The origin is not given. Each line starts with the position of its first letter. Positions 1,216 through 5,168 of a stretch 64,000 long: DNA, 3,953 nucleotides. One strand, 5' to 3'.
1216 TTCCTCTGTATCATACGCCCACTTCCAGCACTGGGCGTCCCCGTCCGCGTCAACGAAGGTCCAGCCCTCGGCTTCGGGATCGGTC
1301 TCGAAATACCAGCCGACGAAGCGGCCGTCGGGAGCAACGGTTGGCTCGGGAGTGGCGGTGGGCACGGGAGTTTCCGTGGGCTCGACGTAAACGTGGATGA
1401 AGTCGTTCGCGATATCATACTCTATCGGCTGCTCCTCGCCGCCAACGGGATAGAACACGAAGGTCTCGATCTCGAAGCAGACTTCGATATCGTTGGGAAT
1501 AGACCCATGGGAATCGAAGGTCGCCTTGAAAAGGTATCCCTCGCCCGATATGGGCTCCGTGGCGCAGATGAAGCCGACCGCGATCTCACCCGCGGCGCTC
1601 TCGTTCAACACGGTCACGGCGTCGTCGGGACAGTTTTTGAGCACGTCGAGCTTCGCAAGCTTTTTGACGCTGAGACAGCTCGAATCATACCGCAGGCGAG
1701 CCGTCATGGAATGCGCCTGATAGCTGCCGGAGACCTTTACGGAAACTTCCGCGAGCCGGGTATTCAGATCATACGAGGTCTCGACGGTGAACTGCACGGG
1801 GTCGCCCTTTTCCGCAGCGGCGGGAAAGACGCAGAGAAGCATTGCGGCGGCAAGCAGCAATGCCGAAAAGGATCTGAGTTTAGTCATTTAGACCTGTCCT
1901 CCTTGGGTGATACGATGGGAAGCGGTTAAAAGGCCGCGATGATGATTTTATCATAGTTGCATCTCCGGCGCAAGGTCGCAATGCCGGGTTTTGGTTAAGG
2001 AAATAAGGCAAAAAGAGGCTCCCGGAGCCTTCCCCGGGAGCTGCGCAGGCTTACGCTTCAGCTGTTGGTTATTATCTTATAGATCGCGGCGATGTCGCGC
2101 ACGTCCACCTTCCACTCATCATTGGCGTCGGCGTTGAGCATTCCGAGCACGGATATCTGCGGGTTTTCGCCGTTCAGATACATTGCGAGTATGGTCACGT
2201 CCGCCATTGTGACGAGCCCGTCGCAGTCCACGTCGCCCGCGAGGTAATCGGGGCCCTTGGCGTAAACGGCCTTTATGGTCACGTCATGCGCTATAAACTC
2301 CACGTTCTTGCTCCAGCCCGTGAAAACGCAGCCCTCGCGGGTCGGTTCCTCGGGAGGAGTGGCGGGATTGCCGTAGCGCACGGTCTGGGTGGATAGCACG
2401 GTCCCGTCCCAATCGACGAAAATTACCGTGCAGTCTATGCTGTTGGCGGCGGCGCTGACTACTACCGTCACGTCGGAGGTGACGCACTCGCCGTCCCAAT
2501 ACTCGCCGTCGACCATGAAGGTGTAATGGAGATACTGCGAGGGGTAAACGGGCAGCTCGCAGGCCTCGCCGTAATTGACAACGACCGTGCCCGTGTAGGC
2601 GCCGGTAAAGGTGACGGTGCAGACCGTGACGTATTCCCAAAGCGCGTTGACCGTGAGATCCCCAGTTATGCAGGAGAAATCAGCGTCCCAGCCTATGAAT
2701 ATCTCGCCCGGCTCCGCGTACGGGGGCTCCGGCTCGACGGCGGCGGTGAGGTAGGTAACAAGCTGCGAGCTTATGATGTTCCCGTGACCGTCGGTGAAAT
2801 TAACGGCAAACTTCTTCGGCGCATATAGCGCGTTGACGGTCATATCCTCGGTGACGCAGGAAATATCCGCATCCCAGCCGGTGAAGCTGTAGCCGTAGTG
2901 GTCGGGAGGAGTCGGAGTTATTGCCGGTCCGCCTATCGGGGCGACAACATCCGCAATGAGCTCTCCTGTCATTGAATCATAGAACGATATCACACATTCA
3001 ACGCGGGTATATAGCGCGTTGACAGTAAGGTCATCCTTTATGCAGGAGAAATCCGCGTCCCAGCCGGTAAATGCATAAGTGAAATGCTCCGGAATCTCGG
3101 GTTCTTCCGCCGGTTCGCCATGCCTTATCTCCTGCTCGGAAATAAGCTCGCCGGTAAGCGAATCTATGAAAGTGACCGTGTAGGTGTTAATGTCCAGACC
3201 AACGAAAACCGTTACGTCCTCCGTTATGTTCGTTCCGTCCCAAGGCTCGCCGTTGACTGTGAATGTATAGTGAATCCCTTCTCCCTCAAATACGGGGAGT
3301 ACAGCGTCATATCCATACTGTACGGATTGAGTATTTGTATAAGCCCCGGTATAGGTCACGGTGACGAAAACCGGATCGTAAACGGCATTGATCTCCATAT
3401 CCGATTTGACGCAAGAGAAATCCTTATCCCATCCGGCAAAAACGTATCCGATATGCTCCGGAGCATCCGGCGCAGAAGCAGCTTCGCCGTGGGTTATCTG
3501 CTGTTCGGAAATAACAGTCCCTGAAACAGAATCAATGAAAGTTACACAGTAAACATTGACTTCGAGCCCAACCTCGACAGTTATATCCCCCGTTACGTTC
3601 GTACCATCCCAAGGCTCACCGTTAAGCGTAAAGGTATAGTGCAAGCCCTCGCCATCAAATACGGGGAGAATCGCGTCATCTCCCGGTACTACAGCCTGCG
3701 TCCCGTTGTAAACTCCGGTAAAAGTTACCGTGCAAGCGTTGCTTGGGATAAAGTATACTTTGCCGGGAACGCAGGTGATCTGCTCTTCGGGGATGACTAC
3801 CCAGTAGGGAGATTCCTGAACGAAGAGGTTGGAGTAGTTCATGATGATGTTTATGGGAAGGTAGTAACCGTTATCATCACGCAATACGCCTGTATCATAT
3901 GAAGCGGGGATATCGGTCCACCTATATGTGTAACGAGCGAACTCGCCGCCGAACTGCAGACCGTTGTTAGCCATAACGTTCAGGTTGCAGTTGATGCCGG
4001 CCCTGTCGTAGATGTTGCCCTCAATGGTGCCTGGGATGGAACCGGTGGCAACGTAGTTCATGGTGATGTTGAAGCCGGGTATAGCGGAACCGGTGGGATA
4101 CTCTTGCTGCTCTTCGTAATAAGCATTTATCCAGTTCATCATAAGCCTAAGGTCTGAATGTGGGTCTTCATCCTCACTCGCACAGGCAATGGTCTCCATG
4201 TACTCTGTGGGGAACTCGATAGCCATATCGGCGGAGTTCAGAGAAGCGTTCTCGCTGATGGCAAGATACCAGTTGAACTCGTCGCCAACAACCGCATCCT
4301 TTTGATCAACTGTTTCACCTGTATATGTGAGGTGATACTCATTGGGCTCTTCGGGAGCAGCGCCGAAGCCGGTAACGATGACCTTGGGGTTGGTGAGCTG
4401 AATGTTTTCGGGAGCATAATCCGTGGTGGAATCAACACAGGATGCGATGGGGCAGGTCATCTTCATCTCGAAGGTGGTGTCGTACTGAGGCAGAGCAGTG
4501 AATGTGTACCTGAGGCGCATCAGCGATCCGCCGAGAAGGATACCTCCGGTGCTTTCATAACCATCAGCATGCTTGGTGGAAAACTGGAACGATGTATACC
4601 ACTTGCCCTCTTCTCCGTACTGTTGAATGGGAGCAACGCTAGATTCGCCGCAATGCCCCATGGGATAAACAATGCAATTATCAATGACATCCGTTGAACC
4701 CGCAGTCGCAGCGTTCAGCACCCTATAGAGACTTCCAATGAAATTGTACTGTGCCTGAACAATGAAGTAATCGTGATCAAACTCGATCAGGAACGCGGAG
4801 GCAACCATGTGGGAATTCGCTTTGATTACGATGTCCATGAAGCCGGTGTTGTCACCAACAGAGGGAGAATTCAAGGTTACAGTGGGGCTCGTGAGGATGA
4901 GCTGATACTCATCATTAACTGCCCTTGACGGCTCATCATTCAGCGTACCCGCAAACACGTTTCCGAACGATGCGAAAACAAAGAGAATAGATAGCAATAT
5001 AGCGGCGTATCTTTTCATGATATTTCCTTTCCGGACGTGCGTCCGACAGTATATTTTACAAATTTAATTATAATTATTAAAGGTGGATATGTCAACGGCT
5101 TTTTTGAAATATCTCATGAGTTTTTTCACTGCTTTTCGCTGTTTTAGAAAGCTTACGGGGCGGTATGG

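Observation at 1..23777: Dense cluster of dockerin-tagged non-cellulolytic surface proteins (LRR, CHAP, peptidase) suggesting a cellulosome-like display system with unusual cargo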

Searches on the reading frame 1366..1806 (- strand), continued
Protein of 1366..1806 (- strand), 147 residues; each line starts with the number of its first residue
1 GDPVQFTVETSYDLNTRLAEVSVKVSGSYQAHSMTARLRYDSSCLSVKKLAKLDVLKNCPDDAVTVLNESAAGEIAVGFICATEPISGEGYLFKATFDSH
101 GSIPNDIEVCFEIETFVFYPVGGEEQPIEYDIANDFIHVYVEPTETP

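Call 80: find_encoding_contigs(protein=P0002, flank=10000, max_places=3)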
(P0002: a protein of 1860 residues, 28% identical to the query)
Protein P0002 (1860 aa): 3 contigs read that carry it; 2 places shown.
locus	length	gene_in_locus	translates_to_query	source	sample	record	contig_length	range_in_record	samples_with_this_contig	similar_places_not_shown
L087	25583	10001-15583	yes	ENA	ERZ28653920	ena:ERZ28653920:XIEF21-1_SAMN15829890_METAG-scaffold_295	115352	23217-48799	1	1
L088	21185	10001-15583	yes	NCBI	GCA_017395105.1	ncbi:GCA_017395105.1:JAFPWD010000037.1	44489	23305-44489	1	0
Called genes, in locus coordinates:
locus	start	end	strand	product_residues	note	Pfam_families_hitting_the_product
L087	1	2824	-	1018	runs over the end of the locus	PF00932:LTD, PF13287:Fn3_assoc, PF13290:CHB_HEX_C_1, PF08757:CotH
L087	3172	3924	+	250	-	PF01522:Polysacc_deac_1 (weak)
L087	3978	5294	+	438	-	PF00675:Peptidase_M16, PF05193:Peptidase_M16_C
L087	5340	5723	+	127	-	PF08761:dUTPase_2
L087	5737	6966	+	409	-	-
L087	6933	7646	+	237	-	PF01168:Ala_racemase_N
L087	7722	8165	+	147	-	PF04472:SepF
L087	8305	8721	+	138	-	PF05103:DivIVA (weak)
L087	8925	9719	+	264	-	-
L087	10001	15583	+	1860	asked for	PF00963:Cohesin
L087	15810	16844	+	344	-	PF00404:Dockerin_1 (weak)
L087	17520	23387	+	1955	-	PF00041:fn3 (faint), PF21910:GH85_C (faint), PF01108:Tissue_fac (faint), PF02368:Big_2 (weak), PF25788:Ig_Rha78A_N (faint)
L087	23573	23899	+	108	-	-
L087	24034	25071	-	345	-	PF00154:RecA_N, PF08423:Rad51, PF06745:ATPase, PF01637:ATPase_2 (faint), PF21096:RecA_C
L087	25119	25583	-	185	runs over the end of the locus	PF02464:CinA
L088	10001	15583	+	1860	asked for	PF00963:Cohesin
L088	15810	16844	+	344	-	PF00404:Dockerin_1 (weak)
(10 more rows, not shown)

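Call 81: find_encoding_contigs(protein=P0023, flank=10000, max_places=3)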
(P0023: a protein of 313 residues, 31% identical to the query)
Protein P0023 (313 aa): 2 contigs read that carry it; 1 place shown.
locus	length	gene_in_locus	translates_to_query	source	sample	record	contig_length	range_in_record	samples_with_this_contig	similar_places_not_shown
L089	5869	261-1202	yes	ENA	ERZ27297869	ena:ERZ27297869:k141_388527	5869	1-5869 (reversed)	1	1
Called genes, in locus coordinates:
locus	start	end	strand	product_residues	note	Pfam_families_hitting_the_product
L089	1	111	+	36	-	?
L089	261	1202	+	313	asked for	PF00963:Cohesin, PF09479:Flg_new, PF00404:Dockerin_1 (weak)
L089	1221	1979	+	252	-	PF04237:YjbR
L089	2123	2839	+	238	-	PF02592:Vut_1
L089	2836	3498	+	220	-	PF00106:adh_short, PF13561:adh_short_C2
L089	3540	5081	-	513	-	PF13539:Peptidase_M15_4 (weak)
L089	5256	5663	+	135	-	PF24585:YunG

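Call 91: search_protein_families(library=pfam, proteins=[L087:15810-16844:+, L087:17520-23387:+], max_evalue=0.001)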
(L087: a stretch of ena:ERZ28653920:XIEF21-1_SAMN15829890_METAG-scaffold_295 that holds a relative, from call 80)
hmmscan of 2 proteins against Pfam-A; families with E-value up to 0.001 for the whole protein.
L087:15810-16844:+ (344 aa): 2 families
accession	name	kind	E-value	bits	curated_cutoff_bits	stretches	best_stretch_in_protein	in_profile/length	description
PF00404.24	Dockerin_1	-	5.6e-06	26.9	22.9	1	284-335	1-52/57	Dockerin type I domain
PF14339.12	DUF4394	-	0.00018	21.3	29.6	0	200-267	161-229/230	Domain of unknown function (DUF4394)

L087:17520-23387:+ (1955 aa): 6 families
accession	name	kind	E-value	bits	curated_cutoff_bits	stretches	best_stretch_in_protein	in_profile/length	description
PF21910.2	GH85_C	-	1.3e-15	58.1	27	0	1702-1733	21-51/95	GH85 endohexosaminidases, C-terminal domain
PF00041.27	fn3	-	6.4e-15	55.6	25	0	1597-1676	2-79/84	Fibronectin type III domain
PF25788.1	Ig_Rha78A_N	-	3e-11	44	27.4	0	1875-1949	14-97/105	Rha78A-like, N-terminal immunoglobulin domain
PF02368.24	Big_2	-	3.1e-11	43.5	22.8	2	781-837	10-67/79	Bacterial Ig-like domain (group 2)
PF01108.23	Tissue_fac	-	4.4e-06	26.9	27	0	1591-1638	18-68/107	Tissue factor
PF16655.11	PhoD_N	-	0.00096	20.1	30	0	1646-1666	60-80/90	PhoD-like phosphatase, N-terminal domain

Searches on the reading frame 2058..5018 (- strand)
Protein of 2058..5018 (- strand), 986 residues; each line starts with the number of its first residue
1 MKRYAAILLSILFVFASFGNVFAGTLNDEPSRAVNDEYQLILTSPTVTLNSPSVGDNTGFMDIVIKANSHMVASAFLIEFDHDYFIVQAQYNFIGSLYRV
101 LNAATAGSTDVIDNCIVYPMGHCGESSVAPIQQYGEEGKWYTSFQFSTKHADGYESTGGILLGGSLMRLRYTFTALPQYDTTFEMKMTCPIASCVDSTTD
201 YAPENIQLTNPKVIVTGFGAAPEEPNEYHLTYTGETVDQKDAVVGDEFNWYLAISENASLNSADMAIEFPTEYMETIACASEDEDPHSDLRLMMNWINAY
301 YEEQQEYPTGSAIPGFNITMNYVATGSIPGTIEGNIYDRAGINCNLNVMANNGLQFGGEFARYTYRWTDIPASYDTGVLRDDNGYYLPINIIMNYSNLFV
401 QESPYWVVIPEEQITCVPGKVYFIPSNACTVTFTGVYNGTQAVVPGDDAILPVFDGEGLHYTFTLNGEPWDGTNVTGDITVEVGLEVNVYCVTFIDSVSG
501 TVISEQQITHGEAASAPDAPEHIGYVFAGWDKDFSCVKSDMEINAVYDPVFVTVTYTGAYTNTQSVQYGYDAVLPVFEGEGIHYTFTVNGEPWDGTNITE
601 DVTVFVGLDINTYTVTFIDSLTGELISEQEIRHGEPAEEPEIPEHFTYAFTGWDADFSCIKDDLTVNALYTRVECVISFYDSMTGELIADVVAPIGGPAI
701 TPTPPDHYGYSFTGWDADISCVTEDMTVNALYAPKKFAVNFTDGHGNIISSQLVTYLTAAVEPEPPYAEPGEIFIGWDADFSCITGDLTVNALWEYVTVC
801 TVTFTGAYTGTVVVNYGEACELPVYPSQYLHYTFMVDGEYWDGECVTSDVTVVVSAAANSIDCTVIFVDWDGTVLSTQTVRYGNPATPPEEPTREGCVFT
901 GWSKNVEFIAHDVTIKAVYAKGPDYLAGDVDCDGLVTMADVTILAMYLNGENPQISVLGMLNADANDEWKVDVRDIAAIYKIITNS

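Call 8: search_protein_families(library=pfam, proteins=[window:2058-5018:-], max_evalue=0.01)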
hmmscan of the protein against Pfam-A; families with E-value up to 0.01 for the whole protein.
window:2058-5018:- (986 aa): 2 families
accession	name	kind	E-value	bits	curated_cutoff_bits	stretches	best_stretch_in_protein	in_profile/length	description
PF09479.16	Flg_new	-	2.3e-28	98.5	27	3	864-914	2-49/65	Listeria-Bacteroides repeat domain (List_Bact_rpt)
PF00404.24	Dockerin_1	-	2e-05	25.1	22.9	1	927-981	1-54/57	Dockerin type I domain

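Call 13: find_encoding_contigs(protein=window:2058-5018:-, flank=10000, max_places=6)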
Protein window:2058-5018:- (986 aa): no gene with exactly this product is on record in the collection.

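Call 86: search_protein_families(library=ncbifam, proteins=[window:2058-5018:-], max_evalue=0.01)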
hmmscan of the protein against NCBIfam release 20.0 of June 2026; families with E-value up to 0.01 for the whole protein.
window:2058-5018:- (986 aa): 2 families
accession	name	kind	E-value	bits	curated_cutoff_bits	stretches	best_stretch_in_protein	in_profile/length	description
NF033189.1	internalin_A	exception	0.00019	19.9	1600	0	857-903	560-605/799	class 1 internalin InlA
TIGR02543.1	List_Bact_rpt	repeat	0.00033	20.9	20.95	0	521-533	2-14/44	TIGR02543 family repeat protein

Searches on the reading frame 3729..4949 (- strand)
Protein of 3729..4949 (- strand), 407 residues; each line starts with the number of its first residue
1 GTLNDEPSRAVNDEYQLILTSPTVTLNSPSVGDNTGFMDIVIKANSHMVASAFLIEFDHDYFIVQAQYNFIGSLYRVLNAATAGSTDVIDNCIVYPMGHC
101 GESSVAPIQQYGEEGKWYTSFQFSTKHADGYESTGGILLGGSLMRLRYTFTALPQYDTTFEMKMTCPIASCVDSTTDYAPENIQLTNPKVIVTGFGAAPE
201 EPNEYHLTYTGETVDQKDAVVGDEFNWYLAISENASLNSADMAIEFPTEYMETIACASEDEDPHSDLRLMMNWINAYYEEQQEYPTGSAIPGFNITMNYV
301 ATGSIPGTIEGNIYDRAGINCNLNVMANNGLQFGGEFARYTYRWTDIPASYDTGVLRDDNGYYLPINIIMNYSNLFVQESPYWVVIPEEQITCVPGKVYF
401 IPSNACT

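Call 19: search_solved_structures(query=window:3738-4949:-, max_evalue=10, show_alignments=2)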
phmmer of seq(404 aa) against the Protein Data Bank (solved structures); distinct sequences matched with E-value up to 10: 0.

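Call 22: find_homologous_proteins(query=window:3738-4949:-, max_evalue=0.001)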
Query seq(404 aa): 1916 candidates shared short words with the query, none scored E <= 0.001.

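Call 62: predict_structure(protein=window:3729-4949:-)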
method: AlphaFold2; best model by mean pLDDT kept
length: 407 residues; sequences in the alignment: 1
mean_pLDDT: 31.3   pTM: 0.23
mean pLDDT of the five models: 31.3, 26.3, 24.6, 24.4, 23.5
residues with pLDDT >= 90: 0; 70-90: 0; 50-70: 0; < 50: 407
segments of 3 or more residues with pLDDT < 50: 1-407
pLDDT, mean of each block of 10 residues (from residue 1): 31 31 35 35 33 31 33 32 31 30 31 31 28 27 24 25 27 33 31 30 32 30 31 32 35 32 32 31 32 36 36 36 35 35 27 31 33 29 31 31 30
secondary structure, 60 per line:
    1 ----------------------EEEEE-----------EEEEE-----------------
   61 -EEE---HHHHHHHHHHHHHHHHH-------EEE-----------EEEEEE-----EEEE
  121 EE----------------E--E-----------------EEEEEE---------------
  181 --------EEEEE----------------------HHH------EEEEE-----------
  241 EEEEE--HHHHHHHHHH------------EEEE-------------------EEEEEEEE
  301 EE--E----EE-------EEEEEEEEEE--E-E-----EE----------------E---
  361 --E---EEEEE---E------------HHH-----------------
elements in order: E23-27 E39-43 E62-64 H68-84 E92-94 E106-111 E117-122 E160-165 E189-193 E225-229 E241-245 H248-257 E270-273 E293-302 E319-328 E367-371

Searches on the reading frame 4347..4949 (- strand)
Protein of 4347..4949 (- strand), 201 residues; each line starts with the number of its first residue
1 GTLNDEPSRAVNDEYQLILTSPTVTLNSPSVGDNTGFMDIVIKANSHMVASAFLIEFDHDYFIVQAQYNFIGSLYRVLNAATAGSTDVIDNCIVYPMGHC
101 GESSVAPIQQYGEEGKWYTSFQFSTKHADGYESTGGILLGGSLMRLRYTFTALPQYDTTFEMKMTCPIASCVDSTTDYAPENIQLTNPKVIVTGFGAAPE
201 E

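Call 14: search_protein_families(library=pfam, proteins=[window:4347-4949:-], max_evalue=10)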
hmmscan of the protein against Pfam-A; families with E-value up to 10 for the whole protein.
seq(201 aa): 1 family
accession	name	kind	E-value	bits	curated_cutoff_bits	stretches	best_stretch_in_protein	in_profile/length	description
PF24785.1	RXYLT1_C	-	0.32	10.8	27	1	75-109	91-123/187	RXYLT1 C-terminal domain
